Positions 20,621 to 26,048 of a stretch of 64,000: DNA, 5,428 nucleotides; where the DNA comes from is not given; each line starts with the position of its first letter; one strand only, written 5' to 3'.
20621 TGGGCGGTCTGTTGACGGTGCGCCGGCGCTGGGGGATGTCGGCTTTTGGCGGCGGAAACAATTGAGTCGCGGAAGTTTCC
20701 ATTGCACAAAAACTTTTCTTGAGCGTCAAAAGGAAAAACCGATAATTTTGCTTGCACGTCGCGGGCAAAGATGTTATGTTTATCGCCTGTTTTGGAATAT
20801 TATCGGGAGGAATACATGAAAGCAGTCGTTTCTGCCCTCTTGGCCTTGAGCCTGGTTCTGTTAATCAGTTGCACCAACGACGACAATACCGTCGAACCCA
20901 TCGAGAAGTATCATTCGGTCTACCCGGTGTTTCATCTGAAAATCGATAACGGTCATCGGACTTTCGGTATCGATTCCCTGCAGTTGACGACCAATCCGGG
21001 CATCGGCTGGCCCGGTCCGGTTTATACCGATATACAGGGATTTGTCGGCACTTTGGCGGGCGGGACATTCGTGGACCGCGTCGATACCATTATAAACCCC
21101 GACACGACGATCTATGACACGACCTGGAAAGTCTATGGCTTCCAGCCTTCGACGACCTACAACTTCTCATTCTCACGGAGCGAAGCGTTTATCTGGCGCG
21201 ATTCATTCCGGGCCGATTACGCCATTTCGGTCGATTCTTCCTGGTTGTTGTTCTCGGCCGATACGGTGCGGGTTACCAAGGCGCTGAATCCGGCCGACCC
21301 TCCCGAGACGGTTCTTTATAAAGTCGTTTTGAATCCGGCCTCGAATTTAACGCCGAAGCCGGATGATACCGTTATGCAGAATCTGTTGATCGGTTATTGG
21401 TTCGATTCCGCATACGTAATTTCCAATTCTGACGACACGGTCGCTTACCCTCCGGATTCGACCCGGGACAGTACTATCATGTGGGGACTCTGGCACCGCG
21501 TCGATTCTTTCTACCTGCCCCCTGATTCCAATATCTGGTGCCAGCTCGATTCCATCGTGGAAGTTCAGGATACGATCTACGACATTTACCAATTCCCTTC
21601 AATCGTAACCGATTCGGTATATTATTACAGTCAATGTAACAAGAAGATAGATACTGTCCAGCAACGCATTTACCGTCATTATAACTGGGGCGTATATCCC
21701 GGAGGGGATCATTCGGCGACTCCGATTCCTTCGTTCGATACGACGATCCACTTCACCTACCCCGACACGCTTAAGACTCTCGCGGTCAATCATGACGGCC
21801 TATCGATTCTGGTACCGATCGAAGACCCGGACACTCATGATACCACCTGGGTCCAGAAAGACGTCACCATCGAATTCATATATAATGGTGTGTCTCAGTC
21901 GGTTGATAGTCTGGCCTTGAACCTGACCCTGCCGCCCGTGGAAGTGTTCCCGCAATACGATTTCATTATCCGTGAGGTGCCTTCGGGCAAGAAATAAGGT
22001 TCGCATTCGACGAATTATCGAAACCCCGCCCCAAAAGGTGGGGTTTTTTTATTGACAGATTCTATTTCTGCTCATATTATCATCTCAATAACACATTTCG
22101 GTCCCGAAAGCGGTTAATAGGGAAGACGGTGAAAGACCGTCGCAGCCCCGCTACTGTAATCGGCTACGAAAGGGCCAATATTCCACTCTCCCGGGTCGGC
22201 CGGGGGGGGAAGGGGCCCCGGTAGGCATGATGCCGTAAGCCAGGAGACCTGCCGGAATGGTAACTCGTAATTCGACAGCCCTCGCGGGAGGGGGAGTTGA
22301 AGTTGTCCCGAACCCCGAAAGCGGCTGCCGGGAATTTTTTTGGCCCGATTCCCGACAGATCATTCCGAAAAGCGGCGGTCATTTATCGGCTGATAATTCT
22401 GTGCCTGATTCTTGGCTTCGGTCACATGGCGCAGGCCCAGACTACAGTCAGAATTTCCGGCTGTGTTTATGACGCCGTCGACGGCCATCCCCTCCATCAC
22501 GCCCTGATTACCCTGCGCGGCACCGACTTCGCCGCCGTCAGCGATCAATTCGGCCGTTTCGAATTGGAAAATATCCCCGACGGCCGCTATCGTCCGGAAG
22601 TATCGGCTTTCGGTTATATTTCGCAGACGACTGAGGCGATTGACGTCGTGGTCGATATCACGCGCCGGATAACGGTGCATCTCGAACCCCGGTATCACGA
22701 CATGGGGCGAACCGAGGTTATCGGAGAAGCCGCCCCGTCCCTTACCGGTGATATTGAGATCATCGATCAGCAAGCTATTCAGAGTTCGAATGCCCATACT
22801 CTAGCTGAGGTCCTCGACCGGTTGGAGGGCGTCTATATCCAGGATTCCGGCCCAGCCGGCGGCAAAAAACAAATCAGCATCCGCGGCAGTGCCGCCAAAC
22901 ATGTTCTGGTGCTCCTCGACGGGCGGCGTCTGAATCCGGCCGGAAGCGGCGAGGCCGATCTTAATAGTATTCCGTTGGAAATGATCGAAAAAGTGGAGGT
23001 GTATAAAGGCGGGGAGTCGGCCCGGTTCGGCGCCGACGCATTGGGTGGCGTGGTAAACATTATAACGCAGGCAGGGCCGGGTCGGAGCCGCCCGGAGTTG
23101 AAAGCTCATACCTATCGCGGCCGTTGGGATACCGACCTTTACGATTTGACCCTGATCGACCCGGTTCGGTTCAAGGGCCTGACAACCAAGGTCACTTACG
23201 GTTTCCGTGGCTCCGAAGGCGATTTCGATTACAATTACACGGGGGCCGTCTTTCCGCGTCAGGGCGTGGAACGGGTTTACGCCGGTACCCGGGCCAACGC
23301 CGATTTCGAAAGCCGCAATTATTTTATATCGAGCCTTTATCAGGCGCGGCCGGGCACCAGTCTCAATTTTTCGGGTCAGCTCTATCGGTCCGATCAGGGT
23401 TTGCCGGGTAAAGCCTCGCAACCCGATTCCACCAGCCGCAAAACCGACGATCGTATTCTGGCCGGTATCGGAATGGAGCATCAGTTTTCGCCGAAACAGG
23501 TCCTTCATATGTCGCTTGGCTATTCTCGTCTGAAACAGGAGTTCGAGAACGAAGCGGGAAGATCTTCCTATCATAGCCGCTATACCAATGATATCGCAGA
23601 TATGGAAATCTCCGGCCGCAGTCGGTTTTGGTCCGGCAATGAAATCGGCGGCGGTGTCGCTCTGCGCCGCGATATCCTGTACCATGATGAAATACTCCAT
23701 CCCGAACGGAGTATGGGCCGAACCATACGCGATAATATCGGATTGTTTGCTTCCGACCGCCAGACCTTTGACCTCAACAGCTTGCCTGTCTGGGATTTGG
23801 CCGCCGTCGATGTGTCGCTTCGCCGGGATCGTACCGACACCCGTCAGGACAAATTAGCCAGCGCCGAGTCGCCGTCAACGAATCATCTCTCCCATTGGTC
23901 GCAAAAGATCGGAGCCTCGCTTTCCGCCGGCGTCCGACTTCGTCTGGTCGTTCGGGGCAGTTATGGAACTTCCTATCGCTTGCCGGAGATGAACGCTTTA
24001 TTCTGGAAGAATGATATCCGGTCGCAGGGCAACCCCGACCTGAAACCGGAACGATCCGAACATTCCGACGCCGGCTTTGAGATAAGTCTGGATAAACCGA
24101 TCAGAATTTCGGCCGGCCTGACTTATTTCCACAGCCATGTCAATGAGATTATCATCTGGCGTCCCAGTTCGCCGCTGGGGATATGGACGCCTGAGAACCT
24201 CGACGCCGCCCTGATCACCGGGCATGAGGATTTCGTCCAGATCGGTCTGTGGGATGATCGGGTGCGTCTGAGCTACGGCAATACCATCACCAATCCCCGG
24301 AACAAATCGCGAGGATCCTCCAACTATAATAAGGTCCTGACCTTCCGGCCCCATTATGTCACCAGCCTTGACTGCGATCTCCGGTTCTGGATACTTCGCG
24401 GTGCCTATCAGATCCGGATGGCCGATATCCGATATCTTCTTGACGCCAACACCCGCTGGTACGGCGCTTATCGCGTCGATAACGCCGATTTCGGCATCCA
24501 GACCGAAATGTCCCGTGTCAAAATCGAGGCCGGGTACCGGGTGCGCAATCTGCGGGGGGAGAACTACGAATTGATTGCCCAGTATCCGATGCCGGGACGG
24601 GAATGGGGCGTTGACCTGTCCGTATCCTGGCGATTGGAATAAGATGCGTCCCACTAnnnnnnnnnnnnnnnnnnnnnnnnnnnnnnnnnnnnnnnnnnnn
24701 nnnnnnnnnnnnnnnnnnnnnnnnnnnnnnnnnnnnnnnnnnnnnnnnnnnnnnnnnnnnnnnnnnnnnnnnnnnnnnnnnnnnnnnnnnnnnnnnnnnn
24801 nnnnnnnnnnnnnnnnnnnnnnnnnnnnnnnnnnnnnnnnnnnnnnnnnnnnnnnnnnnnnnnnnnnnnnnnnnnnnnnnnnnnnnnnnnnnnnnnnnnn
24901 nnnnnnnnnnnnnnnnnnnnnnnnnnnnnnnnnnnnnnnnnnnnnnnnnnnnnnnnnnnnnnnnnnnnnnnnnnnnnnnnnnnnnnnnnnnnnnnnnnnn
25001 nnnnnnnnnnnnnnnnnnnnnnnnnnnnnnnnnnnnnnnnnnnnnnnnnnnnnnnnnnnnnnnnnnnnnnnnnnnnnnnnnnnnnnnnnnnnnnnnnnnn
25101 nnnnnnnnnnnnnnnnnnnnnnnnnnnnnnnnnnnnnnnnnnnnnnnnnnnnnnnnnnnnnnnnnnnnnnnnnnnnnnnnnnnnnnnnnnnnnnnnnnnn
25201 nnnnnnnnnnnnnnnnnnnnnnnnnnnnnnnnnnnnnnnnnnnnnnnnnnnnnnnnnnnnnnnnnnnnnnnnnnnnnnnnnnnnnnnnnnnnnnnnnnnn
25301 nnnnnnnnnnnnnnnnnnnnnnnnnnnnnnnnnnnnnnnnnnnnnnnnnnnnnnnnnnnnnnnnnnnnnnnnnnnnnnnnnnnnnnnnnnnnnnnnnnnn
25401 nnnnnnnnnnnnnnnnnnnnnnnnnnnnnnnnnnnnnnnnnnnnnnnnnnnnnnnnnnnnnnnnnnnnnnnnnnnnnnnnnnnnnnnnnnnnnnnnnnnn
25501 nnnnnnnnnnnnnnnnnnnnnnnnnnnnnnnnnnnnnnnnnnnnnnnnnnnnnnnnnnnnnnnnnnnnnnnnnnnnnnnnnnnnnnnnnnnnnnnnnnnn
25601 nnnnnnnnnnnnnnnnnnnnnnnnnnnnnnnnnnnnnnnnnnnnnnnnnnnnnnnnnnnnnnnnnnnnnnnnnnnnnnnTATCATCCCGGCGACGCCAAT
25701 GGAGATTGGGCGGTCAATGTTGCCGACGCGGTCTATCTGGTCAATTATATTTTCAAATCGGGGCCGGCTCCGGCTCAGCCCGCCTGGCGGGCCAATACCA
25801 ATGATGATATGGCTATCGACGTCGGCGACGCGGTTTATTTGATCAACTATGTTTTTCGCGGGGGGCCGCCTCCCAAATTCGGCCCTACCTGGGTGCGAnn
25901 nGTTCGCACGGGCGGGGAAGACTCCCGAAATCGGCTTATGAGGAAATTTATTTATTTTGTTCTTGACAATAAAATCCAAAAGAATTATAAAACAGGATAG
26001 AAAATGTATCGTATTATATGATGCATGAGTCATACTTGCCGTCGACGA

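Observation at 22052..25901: B12-riboswitch operon pairs BtuB with a dockerin-tagged beta-propeller, a possible cohesin-displayed corrinoid trap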

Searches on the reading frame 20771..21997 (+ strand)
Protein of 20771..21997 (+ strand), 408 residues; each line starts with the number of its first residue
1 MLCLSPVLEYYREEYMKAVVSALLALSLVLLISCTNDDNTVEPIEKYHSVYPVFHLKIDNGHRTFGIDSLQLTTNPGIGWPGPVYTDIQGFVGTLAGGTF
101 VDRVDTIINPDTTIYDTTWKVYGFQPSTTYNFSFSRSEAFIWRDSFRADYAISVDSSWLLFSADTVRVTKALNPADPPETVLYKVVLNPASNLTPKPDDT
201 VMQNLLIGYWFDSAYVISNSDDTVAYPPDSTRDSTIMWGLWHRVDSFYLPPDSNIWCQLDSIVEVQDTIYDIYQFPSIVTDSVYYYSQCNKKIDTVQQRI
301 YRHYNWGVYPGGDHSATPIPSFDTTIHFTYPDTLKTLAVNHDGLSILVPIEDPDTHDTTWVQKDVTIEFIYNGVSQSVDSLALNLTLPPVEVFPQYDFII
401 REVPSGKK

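Call 3: search_protein_families(library=pfam, proteins=[window:20771-21997:+], max_evalue=0.01)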
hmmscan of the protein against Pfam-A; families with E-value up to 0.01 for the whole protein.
window:20771-21997:+ (408 aa): 1 family
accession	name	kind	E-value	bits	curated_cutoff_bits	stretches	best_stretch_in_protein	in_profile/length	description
PF06852.18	DUF1248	-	0.001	19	22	1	102-153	2-48/181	Protein of unknown function (DUF1248)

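Call 4: search_protein_families(library=ncbifam, proteins=[window:20771-21997:+], max_evalue=0.01)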
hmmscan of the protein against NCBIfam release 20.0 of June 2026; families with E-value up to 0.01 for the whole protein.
window:20771-21997:+ (408 aa): 0 families

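Call 40: search_protein_families(library=pfam, proteins=[window:20771-21997:+], max_evalue=5)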
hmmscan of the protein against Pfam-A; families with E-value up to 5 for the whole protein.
window:20771-21997:+ (408 aa): 1 family
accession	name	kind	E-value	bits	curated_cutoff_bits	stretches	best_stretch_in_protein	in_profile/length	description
PF06852.18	DUF1248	-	0.001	19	22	1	102-153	2-48/181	Protein of unknown function (DUF1248)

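Call 55: find_homologous_proteins(query=window:20816-21997:+, max_evalue=0.001)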
Query window:20816-21997:+ (393 aa): 37 proteins with E <= 0.001 among 3175 candidates.
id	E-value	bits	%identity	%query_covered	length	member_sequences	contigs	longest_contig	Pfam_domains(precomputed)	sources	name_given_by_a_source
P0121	3.5e-243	825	91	100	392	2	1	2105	-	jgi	jgi:hypothetical protein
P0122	4.6e-183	627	69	99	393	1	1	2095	-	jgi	jgi:hypothetical protein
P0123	8.3e-183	626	69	100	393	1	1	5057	-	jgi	-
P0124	1.5e-180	619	67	100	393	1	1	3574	-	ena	-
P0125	7.3e-175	600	66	100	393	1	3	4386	-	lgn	-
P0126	3.0e-174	598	66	99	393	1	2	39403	-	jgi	jgi:hypothetical protein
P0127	6.6e-166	570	64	100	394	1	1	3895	-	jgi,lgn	-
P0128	7.0e-166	570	64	99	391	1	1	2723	-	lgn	-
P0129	4.6e-165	568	61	94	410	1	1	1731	-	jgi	jgi:hypothetical protein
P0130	4.1e-157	541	61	100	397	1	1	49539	-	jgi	-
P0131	1.3e-154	533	60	100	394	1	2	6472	-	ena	-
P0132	4.2e-151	522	59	99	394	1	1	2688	-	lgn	-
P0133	3.4e-139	482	56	100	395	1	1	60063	-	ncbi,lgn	-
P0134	5.5e-137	475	55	99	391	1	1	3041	-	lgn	-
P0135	1.5e-135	470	53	100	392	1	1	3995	-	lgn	-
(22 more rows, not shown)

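Call 66: predict_structure(alignment_id=A2)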
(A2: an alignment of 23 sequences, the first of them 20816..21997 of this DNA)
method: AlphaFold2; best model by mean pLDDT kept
length: 393 residues; sequences in the alignment: 23
mean_pLDDT: 64.0   pTM: 0.42
mean pLDDT of the five models: 64.0, 61.9, 58.7, 55.1, 50.1
residues with pLDDT >= 90: 29; 70-90: 162; 50-70: 78; < 50: 124
segments of 3 or more residues with pLDDT < 50: 18-31, 81-95, 97-104, 130-158, 230-235, 262-267, 278-299, 301-317, 391-393
pLDDT, mean of each block of 10 residues (from residue 1): 76 65 42 77 83 85 74 73 42 42 57 89 74 31 31 38 56 75 78 73 79 80 67 49 63 59 51 56 33 39 36 46 78 77 78 91 90 86 84 36
secondary structure, 60 per line:
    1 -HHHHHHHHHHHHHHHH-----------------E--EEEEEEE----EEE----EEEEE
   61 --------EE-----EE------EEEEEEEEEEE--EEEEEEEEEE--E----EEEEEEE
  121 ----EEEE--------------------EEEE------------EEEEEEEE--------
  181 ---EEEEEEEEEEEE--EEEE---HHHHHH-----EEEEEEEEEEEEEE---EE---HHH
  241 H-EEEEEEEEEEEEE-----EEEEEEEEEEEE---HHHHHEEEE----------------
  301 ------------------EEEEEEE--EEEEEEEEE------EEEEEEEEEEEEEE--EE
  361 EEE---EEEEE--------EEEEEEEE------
elements in order: H2-17 E38-44 E49-51 E56-60 E84-94 E97-106 E114-120 E125-128 E149-152 E165-172 E184-195 E198-201 H205-210 E216-229 H238-241 E243-255 E261-272 H276-280 E281-284 E319-325 E328-336 E343-356 E359-363 E367-371 E380-387

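Call 69: fold_search(model_id=the predicted structure, library=pdb)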
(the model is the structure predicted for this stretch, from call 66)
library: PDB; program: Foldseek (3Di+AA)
matches with E <= 10: 199; with E <= 0.001: 0
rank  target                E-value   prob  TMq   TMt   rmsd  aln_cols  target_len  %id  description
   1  3gle_C                1.1e-02  0.16  0.09  0.11  36.3       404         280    9  Crystal Structure of the Major Pilin from Streptococcus pyogenes N168A mutant (released 2009-06-02)
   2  3b2m_C                1.1e-02  0.16  0.09  0.12  37.1       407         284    9  Crystal Structure of the Major Pilin from Streptococcus pyogenes (released 2007-12-18)
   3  3rkp_A                1.2e-02  0.18  0.10  0.11  39.0       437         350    8  Crystal structure of BcpA*(D312A), the major pilin subunit of Bacillus cereus (released 2012-05-30)
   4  3b2m_B                1.8e-02  0.21  0.11  0.14  37.8       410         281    8  Crystal Structure of the Major Pilin from Streptococcus pyogenes (released 2007-12-18)
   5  3gld_B                1.8e-02  0.14  0.09  0.11  38.2       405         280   11  Crystal Structure of the Major Pilin from Streptococcus pyogenes E117A mutant (released 2009-06-02)
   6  3gle_A                2.1e-02  0.14  0.09  0.11  37.8       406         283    9  Crystal Structure of the Major Pilin from Streptococcus pyogenes N168A mutant (released 2009-06-02)
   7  3rkp_B                3.0e-02  0.09  0.09  0.10  40.4       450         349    9  Crystal structure of BcpA*(D312A), the major pilin subunit of Bacillus cereus (released 2012-05-30)
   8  3kpt_B                3.2e-02  0.15  0.11  0.12  39.8       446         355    8  Crystal structure of BcpA, the major pilin subunit of Bacillus cereus (released 2009-11-24)
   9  3b2m_A                3.7e-02  0.12  0.09  0.11  38.5       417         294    8  Crystal Structure of the Major Pilin from Streptococcus pyogenes (released 2007-12-18)
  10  3gld_C                5.2e-02  0.12  0.09  0.12  36.3       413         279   10  Crystal Structure of the Major Pilin from Streptococcus pyogenes E117A mutant (released 2009-06-02)
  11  3gld_A                6.0e-02  0.10  0.09  0.11  38.6       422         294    9  Crystal Structure of the Major Pilin from Streptococcus pyogenes E117A mutant (released 2009-06-02)
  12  5z24_B                1.9e-01  0.09  0.14  0.13  37.2       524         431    7  Crystal structure of shaft pilin spaD from Lactobacillus rhamnosus GG - K365A mutant (released 2018-06-20)
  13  6bbw_A                2.3e-01  0.06  0.09  0.12  36.4       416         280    6  Structure of the major pilin protein (T3.2) from Streptococcus pyogenes serotype GAS13637 (released 2018-10-24)
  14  3phs                  2.9e-01  0.87  0.14  0.21   3.9       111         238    7  Crystal Structure of GBS52, the minor pilin in gram-positive pathogen Streptococcus agalactiae (released 2010-11-17)
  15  9iz9_E                3.8e-01  0.03  0.07  0.07  32.7       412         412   11  VLP structure of Chikungunya virus complexed with C37 Fab, 2f block. (released 2025-08-06)
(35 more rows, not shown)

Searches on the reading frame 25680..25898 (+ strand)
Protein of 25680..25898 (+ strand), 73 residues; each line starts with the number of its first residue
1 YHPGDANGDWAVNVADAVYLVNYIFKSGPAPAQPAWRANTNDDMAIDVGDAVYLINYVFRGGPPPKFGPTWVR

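Call 68: find_homologous_proteins(query=A3, max_evalue=0.001)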
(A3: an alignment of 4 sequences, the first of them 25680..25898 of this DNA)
Query A3 (4 sequences) (73 aa, profile of the alignment): 322 proteins with E <= 0.001 among 859 candidates; the best 120 are listed.
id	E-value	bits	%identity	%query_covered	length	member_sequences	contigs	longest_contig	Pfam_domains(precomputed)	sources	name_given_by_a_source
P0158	5.7e-26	108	55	89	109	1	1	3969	PF00404.25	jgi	jgi:hypothetical protein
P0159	5.2e-25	105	57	89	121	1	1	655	PF00404.25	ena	-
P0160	5.8e-25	104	60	89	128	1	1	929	PF00404.25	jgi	jgi:hypothetical protein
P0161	6.7e-25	104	66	89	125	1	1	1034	PF00404.25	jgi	jgi:hypothetical protein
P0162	6.7e-25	104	65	85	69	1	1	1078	PF00404.25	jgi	jgi:hypothetical protein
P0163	8.6e-25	104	66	89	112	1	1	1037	PF00404.25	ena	-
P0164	9.1e-25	104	60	89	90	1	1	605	PF00404.25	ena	-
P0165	1.2e-24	103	58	89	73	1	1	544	PF00404.25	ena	-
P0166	1.8e-24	103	63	88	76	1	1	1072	PF00404.25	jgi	jgi:cyclopropane fatty-acyl-phospholipid synthase-like methyltransferase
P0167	2.3e-24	103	68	89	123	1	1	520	PF00404.25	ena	-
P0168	2.6e-24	102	54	89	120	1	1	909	PF00404.25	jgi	jgi:hypothetical protein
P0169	2.8e-24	102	63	85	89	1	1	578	PF00404.25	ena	-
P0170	3.9e-24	102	62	89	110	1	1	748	PF00404.25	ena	-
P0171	4.7e-24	102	65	89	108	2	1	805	PF00404.25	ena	-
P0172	5.3e-24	101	60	89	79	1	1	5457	PF00404.25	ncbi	-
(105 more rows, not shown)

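Call 72: search_protein_representatives(alignment_id=A3)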
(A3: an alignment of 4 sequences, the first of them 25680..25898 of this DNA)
Query: 4 sequences, 75 profile positions. Proteins with E-value up to 0.001 (for the whole library): 38182; up to 1e-10: 10529; up to 1e-30: 138. The best 150 are listed.
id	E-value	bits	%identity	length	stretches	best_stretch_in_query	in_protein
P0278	1.8e-118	402.4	-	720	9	4-70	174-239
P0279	5.1e-102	349.7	-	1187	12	6-69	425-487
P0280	3.0e-97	334.4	-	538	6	6-71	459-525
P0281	1.9e-92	319.0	-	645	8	6-74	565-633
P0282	6.7e-87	301.3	-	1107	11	4-63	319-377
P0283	5.9e-86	298.2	-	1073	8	2-59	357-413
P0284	1.5e-75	264.9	-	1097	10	3-60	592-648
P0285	7.8e-73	256.2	-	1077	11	4-64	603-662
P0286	2.9e-70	248.0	-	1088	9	3-60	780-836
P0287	1.2e-67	239.5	-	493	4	6-73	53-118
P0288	1.5e-67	239.3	-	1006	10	6-70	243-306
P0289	7.0e-66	233.9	-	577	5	7-70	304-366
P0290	1.5e-65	232.8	-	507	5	8-73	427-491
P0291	3.2e-64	228.6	-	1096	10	7-57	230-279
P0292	3.0e-61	219.1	-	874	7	5-70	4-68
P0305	1.5e-44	165.6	-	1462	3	6-70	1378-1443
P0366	2.4e-34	132.9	-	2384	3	5-73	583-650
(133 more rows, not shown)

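Call 77: search_protein_families(library=pfam, proteins=[P0278, P0279, P0280, P0281, P0282, P0287, P0292, P0305, P0366], max_evalue=0.001)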
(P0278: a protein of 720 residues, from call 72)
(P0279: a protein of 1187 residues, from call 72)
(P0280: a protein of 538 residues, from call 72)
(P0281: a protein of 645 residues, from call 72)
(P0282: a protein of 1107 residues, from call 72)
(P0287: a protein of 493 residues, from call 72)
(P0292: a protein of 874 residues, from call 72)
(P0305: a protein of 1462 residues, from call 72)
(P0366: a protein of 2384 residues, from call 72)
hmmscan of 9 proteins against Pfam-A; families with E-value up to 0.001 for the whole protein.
P0278 (720 aa): 2 families
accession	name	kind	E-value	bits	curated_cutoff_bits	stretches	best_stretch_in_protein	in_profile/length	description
PF00404.24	Dockerin_1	-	1.9e-66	220.6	22.9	7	178-231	2-56/57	Dockerin type I domain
PF13499.12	EF-hand_7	-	4.4e-08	33.8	30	0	179-227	12-65/67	EF-hand domain pair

P0279 (1187 aa): 4 families
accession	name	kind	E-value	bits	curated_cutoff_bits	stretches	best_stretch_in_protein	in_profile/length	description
PF00404.24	Dockerin_1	-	1e-104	343.1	22.9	12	427-479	2-55/57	Dockerin type I domain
PF01471.23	PG_binding_1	-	3e-13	50.2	23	1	687-741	2-55/57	Putative peptidoglycan binding domain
PF19076.6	CshA_repeat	-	1.1e-07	32.9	27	0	511-546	62-97/103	Surface adhesin CshA repetitive domain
PF13499.12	EF-hand_7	-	0.00015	22.5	30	0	846-873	12-39/67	EF-hand domain pair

P0280 (538 aa): 1 family
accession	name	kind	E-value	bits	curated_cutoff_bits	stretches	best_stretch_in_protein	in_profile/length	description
PF00404.24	Dockerin_1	-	1.6e-40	137.5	22.9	4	40-90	1-52/57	Dockerin type I domain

P0281 (645 aa): 2 families
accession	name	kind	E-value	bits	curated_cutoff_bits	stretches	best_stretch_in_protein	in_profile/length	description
PF00404.24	Dockerin_1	-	1.9e-51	172.5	22.9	7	491-541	2-53/57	Dockerin type I domain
PF13499.12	EF-hand_7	-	4.2e-08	33.9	30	0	41-130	12-64/67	EF-hand domain pair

P0282 (1107 aa): 3 families
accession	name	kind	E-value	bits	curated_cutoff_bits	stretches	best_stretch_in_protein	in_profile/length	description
PF00404.24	Dockerin_1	-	2.2e-67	223.6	22.9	11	660-711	2-56/57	Dockerin type I domain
PF00082.27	Peptidase_S8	-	3.9e-44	151.5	21.8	1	822-1095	4-273/288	Subtilase family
PF13499.12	EF-hand_7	-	2.6e-10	40.9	30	0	628-703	12-61/67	EF-hand domain pair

P0287 (493 aa): 7 families
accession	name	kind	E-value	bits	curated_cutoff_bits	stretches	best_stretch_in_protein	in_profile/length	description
PF00404.24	Dockerin_1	-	2.5e-31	108.1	22.9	4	54-108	1-56/57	Dockerin type I domain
PF13860.13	FlgD_ig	-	5.7e-10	39.5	27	1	420-481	12-76/79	FlgD Ig-like domain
PF10083.14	DUF2321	-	1e-08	35.4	24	0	120-178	32-89/157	Uncharacterized protein conserved in bacteria (DUF2321)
PF13499.12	EF-hand_7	-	4.9e-06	27.2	30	0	305-333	12-39/67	EF-hand domain pair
PF25437.1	BRWD1_N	-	0.00018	22.1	27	0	91-113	8-30/90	BRWD1-like, N-terminal domain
PF13585.12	CHU_C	-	0.00061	20.3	27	0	430-487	29-80/86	CHU_C Type IX secretion signal domain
PF18962.6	Por_Secre_tail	-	0.00065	20.4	27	0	411-490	3-74/75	Secretion system C-terminal sorting domain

P0292 (874 aa): 6 families
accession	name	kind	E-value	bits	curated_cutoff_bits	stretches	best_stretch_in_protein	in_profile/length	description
PF00404.24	Dockerin_1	-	4.9e-44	148.8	22.9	6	7-59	2-55/57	Dockerin type I domain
PF13499.12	EF-hand_7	-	1.6e-19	70.5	30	0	516-566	7-63/67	EF-hand domain pair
PF13202.12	EF-hand_5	-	4.3e-12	45.3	25.9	0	516-536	3-24/25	EF hand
PF18884.5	TSP3_bac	-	4.9e-10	39.5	25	1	628-649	1-22/22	Bacterial TSP3 repeat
PF00036.39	EF-hand_1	-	5.3e-05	22.9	25.4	0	516-536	5-25/29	EF hand domain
PF13405.12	EF-hand_6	-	0.00051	20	25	0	516-536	5-25/30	EF-hand domain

P0305 (1462 aa): 2 families
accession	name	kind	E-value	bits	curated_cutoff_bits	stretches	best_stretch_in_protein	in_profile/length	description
PF25470.1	DUF7901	-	9.5e-126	418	24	3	543-733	1-200/205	Domain of unknown function (DUF7901)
PF00404.24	Dockerin_1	-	3.6e-17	62.7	22.9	2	1303-1357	1-56/57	Dockerin type I domain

P0366 (2384 aa): 4 families
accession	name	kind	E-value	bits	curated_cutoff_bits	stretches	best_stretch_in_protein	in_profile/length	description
PF00404.24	Dockerin_1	-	2.6e-22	79.2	22.9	3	586-639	2-56/57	Dockerin type I domain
PF13860.13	FlgD_ig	-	4.5e-09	36.6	27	1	2317-2369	20-73/79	FlgD Ig-like domain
PF18962.6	Por_Secre_tail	-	2e-06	28.4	27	1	2301-2381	2-74/75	Secretion system C-terminal sorting domain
PF13585.12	CHU_C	-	0.0003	21.3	27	1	2318-2379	26-81/86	CHU_C Type IX secretion signal domain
